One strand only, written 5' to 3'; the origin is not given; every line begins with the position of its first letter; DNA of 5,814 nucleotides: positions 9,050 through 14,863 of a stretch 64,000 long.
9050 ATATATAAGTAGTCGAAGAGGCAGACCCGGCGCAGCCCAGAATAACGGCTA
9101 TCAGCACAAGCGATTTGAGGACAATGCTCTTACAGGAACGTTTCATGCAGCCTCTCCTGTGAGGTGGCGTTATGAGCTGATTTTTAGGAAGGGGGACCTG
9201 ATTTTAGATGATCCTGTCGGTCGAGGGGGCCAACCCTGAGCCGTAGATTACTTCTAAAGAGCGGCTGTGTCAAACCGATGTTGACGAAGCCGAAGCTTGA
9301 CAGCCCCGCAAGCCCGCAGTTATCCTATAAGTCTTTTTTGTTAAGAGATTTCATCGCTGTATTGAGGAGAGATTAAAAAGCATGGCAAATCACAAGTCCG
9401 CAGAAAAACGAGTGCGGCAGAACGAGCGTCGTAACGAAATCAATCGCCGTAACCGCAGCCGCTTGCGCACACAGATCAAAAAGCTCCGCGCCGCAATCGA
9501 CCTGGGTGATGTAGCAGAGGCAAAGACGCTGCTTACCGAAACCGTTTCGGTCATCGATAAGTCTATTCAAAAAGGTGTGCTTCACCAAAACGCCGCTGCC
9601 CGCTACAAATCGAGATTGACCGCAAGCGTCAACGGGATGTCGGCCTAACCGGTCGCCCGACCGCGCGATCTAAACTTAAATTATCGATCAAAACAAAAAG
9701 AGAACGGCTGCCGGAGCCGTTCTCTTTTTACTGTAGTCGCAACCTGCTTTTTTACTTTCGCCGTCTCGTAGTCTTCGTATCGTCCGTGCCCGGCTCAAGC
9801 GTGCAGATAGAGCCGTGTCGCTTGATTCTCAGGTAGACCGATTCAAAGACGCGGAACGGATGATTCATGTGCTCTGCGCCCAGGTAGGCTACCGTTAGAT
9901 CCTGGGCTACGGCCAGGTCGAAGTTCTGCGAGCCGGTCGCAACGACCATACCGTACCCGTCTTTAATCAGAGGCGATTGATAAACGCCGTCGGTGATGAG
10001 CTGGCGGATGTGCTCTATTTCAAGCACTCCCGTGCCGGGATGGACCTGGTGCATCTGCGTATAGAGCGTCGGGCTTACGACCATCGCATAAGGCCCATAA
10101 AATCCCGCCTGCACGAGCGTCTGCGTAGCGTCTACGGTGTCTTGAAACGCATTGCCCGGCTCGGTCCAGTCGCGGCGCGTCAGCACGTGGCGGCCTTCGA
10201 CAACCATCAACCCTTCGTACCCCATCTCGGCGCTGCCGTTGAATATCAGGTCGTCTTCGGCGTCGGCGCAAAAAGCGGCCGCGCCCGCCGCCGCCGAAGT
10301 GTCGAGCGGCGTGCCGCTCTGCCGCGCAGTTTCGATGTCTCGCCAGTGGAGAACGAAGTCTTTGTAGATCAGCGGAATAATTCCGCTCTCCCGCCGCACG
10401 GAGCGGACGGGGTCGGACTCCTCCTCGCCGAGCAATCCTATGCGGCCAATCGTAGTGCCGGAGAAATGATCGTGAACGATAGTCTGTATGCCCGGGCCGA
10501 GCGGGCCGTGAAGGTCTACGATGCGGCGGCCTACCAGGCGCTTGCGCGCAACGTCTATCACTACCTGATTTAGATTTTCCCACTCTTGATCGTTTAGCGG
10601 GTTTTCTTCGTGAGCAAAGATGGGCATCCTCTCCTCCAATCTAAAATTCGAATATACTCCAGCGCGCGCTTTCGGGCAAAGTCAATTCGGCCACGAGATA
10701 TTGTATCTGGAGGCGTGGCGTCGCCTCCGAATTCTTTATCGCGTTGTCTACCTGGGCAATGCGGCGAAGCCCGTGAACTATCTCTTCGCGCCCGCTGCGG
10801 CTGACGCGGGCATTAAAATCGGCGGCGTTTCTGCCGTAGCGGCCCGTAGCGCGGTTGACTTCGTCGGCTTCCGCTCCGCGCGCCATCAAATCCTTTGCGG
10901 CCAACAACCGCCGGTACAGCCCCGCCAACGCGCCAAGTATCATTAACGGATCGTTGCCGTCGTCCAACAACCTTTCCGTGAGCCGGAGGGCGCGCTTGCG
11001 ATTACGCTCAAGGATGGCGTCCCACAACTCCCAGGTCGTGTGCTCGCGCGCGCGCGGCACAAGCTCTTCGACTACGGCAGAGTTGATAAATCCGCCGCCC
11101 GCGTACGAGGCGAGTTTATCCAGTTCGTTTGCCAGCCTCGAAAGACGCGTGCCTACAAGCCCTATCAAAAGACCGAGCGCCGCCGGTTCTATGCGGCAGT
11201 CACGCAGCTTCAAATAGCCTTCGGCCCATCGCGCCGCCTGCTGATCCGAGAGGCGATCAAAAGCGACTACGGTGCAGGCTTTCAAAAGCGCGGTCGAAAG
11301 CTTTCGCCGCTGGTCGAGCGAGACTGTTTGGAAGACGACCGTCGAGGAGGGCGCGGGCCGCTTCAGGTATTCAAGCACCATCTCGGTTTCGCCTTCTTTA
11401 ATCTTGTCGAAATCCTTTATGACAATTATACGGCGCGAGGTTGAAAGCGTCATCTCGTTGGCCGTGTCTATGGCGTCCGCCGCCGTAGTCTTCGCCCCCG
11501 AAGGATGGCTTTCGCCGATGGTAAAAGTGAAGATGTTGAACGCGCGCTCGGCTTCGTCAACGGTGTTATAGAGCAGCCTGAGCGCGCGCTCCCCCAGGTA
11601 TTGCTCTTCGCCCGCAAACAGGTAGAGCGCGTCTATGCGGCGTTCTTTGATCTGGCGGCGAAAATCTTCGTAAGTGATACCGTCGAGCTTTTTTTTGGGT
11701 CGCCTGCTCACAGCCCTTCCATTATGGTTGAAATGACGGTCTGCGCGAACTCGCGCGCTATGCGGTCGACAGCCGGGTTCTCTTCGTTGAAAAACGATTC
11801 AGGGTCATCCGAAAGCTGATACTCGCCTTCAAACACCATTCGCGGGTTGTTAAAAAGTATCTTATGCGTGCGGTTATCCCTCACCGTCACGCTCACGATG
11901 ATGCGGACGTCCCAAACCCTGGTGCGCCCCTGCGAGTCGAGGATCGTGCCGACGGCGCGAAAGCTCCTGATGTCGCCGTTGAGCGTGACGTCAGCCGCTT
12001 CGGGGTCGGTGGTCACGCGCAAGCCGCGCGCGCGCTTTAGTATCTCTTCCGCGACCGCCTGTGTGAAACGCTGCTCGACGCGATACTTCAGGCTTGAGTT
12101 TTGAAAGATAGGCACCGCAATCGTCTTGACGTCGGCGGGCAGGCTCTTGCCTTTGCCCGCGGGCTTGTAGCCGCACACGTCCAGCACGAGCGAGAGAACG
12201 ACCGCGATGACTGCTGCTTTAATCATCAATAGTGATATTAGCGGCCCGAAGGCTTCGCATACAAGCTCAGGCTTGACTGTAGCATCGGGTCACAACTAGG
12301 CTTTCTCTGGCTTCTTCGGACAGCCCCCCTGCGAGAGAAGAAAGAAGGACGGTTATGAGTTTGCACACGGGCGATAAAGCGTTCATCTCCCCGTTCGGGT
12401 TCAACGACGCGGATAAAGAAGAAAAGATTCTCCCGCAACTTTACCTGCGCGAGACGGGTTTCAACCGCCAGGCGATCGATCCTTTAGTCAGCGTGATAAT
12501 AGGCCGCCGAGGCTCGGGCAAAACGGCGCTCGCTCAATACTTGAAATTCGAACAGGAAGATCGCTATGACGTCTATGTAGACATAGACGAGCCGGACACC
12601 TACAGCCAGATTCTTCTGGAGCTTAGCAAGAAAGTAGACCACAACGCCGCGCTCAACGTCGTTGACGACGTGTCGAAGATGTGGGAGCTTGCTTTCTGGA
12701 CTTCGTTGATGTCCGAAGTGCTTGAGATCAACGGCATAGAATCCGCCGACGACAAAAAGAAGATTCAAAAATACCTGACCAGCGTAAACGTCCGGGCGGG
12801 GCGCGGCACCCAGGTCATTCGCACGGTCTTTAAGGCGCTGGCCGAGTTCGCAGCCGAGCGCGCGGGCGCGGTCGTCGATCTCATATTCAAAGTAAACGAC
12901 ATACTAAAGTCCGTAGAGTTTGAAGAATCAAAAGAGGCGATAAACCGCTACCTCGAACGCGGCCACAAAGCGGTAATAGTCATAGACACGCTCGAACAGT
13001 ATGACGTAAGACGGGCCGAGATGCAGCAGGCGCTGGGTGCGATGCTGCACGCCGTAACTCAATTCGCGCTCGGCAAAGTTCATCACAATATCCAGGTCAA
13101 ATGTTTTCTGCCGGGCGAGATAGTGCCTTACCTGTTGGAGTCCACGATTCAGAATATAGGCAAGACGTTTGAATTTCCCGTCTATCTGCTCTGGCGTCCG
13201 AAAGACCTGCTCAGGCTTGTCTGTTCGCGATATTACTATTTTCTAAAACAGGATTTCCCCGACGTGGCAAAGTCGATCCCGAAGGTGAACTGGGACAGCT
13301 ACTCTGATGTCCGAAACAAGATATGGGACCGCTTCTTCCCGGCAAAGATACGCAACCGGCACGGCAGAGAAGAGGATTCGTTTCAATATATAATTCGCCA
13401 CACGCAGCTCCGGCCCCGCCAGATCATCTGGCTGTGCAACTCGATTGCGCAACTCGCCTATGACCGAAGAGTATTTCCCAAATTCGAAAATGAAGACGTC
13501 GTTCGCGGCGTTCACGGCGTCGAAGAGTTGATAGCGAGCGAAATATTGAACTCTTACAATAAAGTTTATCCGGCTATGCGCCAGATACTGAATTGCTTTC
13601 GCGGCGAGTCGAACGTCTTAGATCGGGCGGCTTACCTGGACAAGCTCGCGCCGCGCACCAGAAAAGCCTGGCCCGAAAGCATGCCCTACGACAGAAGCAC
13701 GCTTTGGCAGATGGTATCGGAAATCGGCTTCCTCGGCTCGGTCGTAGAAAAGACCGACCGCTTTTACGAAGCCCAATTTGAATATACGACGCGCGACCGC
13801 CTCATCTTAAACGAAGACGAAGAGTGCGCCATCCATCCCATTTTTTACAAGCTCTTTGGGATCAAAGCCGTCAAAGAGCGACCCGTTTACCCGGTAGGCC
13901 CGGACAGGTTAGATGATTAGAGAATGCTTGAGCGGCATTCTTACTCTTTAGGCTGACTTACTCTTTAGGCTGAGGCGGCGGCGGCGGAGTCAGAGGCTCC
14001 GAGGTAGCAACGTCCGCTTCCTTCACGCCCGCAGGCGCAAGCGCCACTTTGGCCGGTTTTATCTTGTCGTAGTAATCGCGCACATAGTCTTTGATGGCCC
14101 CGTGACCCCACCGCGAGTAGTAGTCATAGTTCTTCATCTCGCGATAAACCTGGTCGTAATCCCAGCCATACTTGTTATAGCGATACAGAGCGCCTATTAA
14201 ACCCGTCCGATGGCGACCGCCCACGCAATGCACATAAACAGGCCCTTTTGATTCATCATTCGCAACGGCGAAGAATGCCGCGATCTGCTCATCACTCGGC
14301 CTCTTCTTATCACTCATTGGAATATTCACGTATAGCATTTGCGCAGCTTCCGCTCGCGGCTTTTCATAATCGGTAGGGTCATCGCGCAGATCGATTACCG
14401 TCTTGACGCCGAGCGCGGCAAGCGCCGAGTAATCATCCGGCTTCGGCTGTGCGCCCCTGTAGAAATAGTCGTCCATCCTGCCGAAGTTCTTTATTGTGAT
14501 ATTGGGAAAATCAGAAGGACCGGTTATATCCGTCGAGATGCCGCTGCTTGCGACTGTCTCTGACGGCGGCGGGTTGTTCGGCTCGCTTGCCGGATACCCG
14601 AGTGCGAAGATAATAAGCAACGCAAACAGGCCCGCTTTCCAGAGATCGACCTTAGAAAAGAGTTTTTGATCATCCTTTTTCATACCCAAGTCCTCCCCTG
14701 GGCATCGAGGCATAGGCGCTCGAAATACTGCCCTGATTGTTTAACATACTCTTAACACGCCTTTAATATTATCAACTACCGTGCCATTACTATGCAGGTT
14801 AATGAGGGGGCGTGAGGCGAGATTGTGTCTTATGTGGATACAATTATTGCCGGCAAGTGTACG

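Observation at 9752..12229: EncA-like family 1 encapsulin attached to the lptE-holA operon, with no cargo gene nearby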

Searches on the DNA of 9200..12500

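Call 72: search_rna_families(source=window, start=9200, end=12500, threshold=evalue, max_evalue=1)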
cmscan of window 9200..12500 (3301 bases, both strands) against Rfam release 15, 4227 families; matches with E-value up to 1: 2.
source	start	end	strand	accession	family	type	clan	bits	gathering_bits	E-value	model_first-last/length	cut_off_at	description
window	10247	10346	+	RF02989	gntR-DTE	Gene; sRNA;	-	21.1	63.6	0.77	1-119/119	no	gntR-DTE RNA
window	9677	9772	-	RF02621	BSnc120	Gene; sRNA;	-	19.9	114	0.5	1-88/88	no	Brucella sRNA 120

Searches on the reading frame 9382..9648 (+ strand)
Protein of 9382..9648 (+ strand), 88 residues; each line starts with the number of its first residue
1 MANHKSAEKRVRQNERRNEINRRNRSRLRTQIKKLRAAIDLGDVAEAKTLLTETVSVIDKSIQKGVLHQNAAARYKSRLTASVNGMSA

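Call 3: search_protein_families(library=pfam, proteins=[window:9382-9648:+], max_evalue=0.01)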
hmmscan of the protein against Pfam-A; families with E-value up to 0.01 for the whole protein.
window:9382-9648:+ (88 aa): 1 family
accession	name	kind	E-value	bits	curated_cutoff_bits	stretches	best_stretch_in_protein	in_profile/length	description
PF01649.23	Ribosomal_S20p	-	8.3e-30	103.7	29.5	1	2-84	1-83/83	Ribosomal protein S20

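Call 4: search_protein_families(library=ncbifam, proteins=[window:9382-9648:+], max_evalue=0.01)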
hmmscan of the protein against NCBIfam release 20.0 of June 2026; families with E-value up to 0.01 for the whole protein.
window:9382-9648:+ (88 aa): 1 family
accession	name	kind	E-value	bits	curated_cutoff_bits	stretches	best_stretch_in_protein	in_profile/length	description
TIGR00029.2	S20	equivalog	1.3e-30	105.9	33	1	1-84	1-84/84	30S ribosomal protein S20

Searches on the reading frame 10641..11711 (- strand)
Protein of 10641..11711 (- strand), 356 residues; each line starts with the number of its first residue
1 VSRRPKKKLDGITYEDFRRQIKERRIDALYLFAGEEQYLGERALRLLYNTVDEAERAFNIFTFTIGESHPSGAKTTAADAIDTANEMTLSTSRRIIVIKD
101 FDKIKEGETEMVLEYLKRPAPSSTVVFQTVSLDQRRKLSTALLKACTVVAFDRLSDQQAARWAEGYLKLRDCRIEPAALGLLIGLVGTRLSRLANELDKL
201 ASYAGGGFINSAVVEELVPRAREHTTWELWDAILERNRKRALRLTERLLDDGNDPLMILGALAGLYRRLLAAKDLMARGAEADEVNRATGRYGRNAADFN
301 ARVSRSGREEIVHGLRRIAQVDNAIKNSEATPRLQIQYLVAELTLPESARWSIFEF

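Call 3: search_protein_families(library=pfam, proteins=[window:10641-11711:-], max_evalue=0.01)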
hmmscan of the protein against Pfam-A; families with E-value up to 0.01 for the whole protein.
window:10641-11711:- (356 aa): 4 families
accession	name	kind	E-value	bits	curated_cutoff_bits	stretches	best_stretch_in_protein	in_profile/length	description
PF21694.2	DNA_pol3_delta_C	-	6.2e-14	52.5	27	1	224-342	2-120/121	DNA polymerase III delta subunit, C-terminal domain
PF06144.19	DNA_pol3_delta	-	2.2e-07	31.3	21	1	30-149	1-121/124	DNA polymerase III, delta subunit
PF12169.13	DNA_pol3_gamma3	-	3.2e-06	27.4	24.4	1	214-295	6-86/143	DNA polymerase III subunits gamma and tau domain III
PF13177.12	DNA_pol3_delta2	-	0.0039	17.6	27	0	78-131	87-140/161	DNA polymerase III, delta subunit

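Call 4: search_protein_families(library=ncbifam, proteins=[window:10641-11711:-], max_evalue=0.01)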
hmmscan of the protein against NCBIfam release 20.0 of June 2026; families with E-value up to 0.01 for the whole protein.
window:10641-11711:- (356 aa): 14 families
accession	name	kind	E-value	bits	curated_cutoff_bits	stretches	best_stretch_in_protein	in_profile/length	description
TIGR01128.2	holA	equivalog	1.7e-62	211.6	80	1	29-343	1-316/316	DNA polymerase III subunit delta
NF004165.0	PRK05629.1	equivalog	1.3e-14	54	301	1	27-339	7-310/319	DNA polymerase III subunit delta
NF004570.0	PRK05907.1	equivalog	6.1e-13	48.6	480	1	73-266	55-254/316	hypothetical protein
NF011510.0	PRK14948.1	equivalog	2.1e-10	40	593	1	121-338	150-356/640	DNA polymerase III subunit gamma/tau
TIGR02397.1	dnaX_nterm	equivalog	1.3e-07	31.2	250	1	113-280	138-301/355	DNA polymerase III subunit gamma/tau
NF006302.0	PRK08487.1-5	equivalog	3.7e-07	30.1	296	1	86-264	65-238/323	DNA polymerase III subunit delta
NF004046.1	PRK05563.1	equivalog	0.00036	19.5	400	1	197-338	220-351/567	DNA polymerase III subunit gamma/tau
NF004962.0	PRK06305.1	equivalog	0.00041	19.6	559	1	114-279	143-299/465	DNA polymerase III subunits gamma and tau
TIGR00678.1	holB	equivalog_domain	0.00054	19.6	180.6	0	81-165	85-166/188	DNA polymerase III subunit delta'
NF011531.0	PRK14971.1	equivalog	0.00065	18.6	685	1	122-275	149-300/614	DNA polymerase III subunit gamma/tau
NF011514.0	PRK14953.1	equivalog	0.00082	18.4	536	1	112-269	139-292/488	DNA polymerase III subunits gamma and tau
NF011516.0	PRK14955.1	equivalog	0.0011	17.8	560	1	94-302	129-337/397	DNA polymerase III subunits gamma and tau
NF006585.0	PRK09111.1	equivalog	0.0035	16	604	1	203-288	255-339/616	DNA polymerase III subunit gamma/tau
NF005638.0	PRK07399.1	subfamily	0.004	16.2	230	0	87-161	122-192/317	DNA polymerase III subunit delta'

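Call 87: search_protein_representatives(protein=window:10641-11711:-)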
Query: 356 residues. Proteins with E-value up to 0.001 (for the whole library): 13511; up to 1e-10: 4508; up to 1e-30: 57. The best 150 are listed.
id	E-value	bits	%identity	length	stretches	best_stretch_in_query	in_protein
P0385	4.1e-121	420.6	57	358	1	5-345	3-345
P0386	1.5e-103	362.8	53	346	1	1-347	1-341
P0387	3.9e-87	308.9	49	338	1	6-344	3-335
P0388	1.0e-83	297.7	58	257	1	92-347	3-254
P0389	3.3e-77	276.3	47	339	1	4-344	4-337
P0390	2.3e-70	253.8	42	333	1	16-342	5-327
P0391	2.7e-70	253.5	62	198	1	149-346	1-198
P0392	1.6e-66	241.2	43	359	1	2-346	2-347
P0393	9.5e-65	235.3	45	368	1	13-344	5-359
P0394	1.9e-54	201.4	44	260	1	4-266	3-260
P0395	2.4e-51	191.3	44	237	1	114-345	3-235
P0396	3.8e-50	187.3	39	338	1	12-344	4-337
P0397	2.4e-49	184.7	61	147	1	213-352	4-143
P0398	1.3e-45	172.4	76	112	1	244-354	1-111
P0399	1.4e-44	169.0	35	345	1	13-344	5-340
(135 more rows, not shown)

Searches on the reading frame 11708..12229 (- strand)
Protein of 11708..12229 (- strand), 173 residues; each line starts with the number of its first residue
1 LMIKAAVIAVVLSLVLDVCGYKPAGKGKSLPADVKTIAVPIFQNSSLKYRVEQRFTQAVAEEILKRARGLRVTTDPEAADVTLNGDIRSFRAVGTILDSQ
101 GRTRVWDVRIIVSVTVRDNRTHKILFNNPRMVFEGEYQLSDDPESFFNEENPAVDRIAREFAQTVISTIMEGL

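Call 3: search_protein_families(library=pfam, proteins=[window:11708-12229:-], max_evalue=0.01)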
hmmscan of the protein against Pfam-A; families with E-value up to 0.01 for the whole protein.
window:11708-12229:- (173 aa): 1 family
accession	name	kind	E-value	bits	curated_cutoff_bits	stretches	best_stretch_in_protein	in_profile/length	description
PF04390.17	LptE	-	6.4e-14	53.1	23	1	34-168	1-117/118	Lipopolysaccharide-assembly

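Call 4: search_protein_families(library=ncbifam, proteins=[window:11708-12229:-], max_evalue=0.01)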
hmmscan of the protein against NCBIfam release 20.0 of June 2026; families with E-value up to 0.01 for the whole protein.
window:11708-12229:- (173 aa): 0 families

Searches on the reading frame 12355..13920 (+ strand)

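Call 3: search_protein_families(library=pfam, proteins=[window:12355-13920:+], max_evalue=0.01)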
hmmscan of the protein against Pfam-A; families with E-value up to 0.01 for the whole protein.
window:12355-13920:+ (521 aa): 6 families
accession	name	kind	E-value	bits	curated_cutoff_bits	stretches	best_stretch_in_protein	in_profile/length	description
PF13191.12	AAA_16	-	1.1e-05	26.5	32.6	1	46-227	27-155/167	AAA ATPase domain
PF13401.12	AAA_22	-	2.7e-05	24.9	27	1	45-97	7-61/130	AAA domain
PF06414.18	Zeta_toxin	-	0.00019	21.3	22.3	1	37-113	11-87/199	Zeta toxin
PF24389.1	ORC-CDC6-like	-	0.0013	18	27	1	26-66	16-55/571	ORC-CDC6-like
PF20720.3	nSTAND3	-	0.0018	18.4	27.2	0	47-88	21-62/155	Novel STAND NTPase 3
PF13173.12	AAA_14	-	0.0027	18.1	27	1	45-108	4-73/129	AAA domain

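Call 4: search_protein_families(library=ncbifam, proteins=[window:12355-13920:+], max_evalue=0.01)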
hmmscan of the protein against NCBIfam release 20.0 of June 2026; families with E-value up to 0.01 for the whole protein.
window:12355-13920:+ (521 aa): 2 families
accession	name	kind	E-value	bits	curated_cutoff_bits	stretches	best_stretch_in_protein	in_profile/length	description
NF047389.1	ATPase_Sll1717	subfamily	4.7e-63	213.9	75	1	14-499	1-452/454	P-loop ATPase, Sll1717 family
NF053860.1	DS41_1_antiphage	equivalog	3.2e-10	39.6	370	1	12-100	5-92/448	anti-phage protein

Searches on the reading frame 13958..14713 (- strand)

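Call 3: search_protein_families(library=pfam, proteins=[window:13958-14713:-], max_evalue=0.01)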
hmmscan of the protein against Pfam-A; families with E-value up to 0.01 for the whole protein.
window:13958-14713:- (251 aa): 8 families
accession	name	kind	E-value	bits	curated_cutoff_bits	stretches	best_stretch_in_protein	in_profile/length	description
PF22741.1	PTP-NADK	-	5.2e-20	71.9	27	1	83-187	29-139/163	DSP-PTPase phosphatase fused to NAD+ Kinase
PF03162.18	Y_phosphatase2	-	5.2e-15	55.9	27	1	72-197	2-131/165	Tyrosine phosphatase family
PF22785.1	Tc-R-P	-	8.2e-15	55.7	27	1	85-176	6-99/106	Polymorphic toxin system, DSP-PTPase phosphatase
PF22784.1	PTP-SAK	-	4e-14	53.4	27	1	91-186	20-116/153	Swiss Army Knife protein, DSP-PTPase phosphatase domain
PF13350.11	Y_phosphatase3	-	5.4e-11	43.3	22.2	1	84-177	28-149/240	Tyrosine phosphatase family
PF14566.11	PTPlike_phytase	-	7.7e-08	33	27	1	111-173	87-150/158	Inositol hexakisphosphate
PF00782.25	DSPc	-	2.5e-06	27.7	33.5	1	96-195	12-112/133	Dual specificity phosphatase, catalytic domain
PF04273.18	BLH_phosphatase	-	4.1e-05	24.3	26.1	1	89-167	14-97/110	Beta-lactamase hydrolase-like protein, phosphatase-like domain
